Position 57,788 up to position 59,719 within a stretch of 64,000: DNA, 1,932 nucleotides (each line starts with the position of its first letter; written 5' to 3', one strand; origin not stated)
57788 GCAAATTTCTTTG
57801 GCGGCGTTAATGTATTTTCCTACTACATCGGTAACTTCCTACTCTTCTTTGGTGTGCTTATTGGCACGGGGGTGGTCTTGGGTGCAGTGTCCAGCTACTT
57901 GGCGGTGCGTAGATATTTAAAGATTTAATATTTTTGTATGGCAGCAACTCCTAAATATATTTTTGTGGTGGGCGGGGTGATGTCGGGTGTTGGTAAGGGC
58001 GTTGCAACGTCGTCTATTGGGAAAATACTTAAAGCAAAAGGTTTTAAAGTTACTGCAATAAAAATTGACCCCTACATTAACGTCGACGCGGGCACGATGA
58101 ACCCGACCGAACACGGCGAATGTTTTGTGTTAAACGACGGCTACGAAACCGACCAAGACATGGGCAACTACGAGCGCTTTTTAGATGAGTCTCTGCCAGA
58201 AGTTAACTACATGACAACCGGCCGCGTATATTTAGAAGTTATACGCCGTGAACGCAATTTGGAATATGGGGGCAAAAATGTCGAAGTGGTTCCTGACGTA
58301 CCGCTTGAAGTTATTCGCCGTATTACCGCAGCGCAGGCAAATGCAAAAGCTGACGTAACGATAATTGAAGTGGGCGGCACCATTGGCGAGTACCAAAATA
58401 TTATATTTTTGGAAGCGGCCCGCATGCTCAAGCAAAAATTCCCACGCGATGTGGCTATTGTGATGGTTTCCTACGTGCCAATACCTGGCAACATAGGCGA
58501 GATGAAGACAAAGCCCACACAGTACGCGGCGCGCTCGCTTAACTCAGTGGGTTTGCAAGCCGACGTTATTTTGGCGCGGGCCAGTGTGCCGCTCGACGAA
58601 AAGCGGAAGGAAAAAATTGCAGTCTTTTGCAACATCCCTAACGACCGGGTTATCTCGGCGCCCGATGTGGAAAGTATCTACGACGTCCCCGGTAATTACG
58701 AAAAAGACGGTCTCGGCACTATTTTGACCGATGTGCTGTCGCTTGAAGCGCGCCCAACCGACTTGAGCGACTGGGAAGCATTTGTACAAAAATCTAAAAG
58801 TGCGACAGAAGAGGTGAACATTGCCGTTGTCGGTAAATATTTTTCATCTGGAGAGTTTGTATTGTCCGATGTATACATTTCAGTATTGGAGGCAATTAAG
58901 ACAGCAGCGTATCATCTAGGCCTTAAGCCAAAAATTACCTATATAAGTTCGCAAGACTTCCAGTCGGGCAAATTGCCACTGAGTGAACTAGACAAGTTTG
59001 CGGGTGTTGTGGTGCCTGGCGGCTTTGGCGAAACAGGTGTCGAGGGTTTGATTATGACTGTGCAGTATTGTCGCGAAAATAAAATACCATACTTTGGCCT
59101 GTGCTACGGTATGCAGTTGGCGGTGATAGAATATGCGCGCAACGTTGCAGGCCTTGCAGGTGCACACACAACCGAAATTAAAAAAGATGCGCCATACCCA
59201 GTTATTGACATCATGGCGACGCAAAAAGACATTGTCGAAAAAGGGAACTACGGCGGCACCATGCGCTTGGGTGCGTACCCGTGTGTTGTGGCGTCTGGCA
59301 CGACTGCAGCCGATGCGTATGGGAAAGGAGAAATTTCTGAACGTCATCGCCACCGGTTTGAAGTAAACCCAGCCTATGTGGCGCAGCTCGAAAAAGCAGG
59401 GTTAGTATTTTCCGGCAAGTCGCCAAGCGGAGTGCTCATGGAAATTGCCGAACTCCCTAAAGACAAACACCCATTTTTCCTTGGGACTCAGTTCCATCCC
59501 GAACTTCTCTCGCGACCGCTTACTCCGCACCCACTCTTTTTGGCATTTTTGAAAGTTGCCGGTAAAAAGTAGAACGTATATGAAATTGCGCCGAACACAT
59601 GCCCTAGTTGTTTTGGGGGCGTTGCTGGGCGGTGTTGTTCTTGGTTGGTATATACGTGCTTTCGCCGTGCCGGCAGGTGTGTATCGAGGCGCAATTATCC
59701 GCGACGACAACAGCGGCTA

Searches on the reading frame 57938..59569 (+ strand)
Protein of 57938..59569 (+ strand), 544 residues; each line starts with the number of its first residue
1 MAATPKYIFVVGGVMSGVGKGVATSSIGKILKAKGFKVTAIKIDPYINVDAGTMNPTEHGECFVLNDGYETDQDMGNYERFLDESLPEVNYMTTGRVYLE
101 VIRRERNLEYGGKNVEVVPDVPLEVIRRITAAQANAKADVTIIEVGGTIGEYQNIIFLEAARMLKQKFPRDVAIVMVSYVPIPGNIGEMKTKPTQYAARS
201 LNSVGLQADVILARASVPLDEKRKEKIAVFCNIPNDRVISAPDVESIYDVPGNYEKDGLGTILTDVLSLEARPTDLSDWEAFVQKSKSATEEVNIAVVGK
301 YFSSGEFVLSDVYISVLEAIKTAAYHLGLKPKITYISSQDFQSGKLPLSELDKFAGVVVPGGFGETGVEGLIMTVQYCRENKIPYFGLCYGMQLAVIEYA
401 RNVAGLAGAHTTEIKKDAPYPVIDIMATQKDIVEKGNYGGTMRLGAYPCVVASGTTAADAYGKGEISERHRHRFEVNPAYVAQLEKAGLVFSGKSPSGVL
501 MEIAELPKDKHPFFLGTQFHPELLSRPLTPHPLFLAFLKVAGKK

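Call 57: search_protein_families(library=pfam, proteins=[window:57938-59569:+], max_evalue=0.001)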
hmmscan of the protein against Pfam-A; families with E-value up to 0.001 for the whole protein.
window:57938-59569:+ (544 aa): 4 families
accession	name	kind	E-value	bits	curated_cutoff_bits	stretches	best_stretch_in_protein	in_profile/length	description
PF06418.20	CTP_synth_N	-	8.9e-100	333.9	26.1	1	6-269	1-265/265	CTP synthase N-terminus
PF00117.34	GATase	-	5.2e-36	124.5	22.8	1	309-539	2-189/190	Glutamine amidotransferase class-I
PF01656.29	CbiA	-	2.7e-05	24.6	25.4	1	11-57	3-51/125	CobQ/CobB/MinD/ParA nucleotide binding domain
PF07722.19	Peptidase_C26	-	0.00049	20.4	20.5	0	375-522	98-219/219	Peptidase C26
